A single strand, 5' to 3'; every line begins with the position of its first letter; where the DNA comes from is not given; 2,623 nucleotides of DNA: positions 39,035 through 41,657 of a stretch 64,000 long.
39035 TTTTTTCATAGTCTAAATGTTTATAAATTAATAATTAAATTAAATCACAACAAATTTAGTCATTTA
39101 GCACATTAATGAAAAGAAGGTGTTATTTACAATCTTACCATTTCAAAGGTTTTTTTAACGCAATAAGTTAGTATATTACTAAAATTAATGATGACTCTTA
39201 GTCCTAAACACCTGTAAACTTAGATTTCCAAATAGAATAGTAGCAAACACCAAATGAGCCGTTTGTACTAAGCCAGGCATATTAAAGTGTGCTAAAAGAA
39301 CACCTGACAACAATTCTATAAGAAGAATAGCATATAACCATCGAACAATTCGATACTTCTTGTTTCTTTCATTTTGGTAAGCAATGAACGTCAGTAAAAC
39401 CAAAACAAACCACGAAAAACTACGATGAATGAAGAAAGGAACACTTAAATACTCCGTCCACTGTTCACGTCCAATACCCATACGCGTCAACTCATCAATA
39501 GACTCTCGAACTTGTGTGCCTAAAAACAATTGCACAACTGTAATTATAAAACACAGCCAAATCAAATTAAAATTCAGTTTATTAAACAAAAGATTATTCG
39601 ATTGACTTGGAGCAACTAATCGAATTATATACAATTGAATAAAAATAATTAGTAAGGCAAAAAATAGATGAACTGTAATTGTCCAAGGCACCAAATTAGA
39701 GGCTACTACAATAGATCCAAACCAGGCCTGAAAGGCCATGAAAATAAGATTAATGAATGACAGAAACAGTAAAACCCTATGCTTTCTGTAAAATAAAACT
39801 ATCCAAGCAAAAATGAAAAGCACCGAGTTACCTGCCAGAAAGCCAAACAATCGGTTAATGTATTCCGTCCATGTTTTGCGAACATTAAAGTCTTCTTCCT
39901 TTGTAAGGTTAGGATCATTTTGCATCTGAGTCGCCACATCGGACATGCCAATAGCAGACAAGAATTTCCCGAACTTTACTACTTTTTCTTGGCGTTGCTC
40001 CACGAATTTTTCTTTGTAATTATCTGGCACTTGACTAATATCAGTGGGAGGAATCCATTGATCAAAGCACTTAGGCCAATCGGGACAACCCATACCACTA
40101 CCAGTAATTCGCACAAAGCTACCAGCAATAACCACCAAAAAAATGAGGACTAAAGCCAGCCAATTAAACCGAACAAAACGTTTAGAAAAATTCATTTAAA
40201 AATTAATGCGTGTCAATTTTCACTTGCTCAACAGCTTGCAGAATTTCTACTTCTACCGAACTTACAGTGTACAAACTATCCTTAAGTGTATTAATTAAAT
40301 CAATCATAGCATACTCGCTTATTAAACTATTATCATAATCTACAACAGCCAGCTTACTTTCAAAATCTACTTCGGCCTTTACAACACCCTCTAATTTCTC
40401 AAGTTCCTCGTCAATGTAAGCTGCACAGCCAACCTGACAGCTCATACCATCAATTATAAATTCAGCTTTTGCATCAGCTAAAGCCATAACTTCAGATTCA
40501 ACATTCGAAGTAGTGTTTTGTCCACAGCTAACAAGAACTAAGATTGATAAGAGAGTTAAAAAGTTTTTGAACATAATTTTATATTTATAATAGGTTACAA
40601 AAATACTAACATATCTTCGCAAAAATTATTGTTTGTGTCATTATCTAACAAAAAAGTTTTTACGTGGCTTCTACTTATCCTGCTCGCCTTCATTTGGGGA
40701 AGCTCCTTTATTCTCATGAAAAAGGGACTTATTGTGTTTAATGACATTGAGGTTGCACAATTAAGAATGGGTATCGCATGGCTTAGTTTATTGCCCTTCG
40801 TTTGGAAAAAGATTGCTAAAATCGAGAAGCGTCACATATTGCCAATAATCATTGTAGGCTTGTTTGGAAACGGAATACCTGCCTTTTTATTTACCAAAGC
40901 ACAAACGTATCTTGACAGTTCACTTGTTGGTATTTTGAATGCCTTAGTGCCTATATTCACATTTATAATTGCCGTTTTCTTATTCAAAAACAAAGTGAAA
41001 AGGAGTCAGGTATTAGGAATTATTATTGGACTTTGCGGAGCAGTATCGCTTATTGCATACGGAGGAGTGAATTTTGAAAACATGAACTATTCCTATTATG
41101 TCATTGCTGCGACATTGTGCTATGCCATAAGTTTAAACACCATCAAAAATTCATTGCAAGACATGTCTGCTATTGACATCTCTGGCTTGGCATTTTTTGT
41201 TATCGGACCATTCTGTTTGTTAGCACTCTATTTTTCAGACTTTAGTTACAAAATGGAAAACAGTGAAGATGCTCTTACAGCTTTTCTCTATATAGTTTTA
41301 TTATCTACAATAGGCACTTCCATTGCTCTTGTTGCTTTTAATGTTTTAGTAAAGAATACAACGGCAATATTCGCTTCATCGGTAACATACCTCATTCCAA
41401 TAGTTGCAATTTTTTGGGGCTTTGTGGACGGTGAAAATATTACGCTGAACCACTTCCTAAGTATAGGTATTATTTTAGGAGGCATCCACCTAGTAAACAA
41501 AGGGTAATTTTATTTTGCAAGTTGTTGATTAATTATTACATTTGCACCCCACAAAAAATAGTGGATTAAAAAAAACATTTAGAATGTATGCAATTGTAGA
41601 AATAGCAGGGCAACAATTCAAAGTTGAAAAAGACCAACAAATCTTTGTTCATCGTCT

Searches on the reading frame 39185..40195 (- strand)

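Call 45: search_protein_families(library=pfam, proteins=[window:39185-40195:-], max_evalue=0.0001)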
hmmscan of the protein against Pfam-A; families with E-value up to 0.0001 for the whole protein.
window:39185-40195:- (336 aa): 1 family
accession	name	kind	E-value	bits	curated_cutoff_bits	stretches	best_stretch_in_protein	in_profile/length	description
PF02628.20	COX15-CtaA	-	6e-41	141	29.9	1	10-324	3-320/322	Cytochrome oxidase assembly protein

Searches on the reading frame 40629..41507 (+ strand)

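Call 45: search_protein_families(library=pfam, proteins=[window:40629-41507:+], max_evalue=0.0001)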
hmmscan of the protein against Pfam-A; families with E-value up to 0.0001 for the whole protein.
window:40629-41507:+ (292 aa): 1 family
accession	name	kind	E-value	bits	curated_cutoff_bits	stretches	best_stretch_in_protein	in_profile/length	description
PF00892.27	EamA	-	2.8e-40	138.2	28.2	2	14-140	5-132/135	EamA-like transporter family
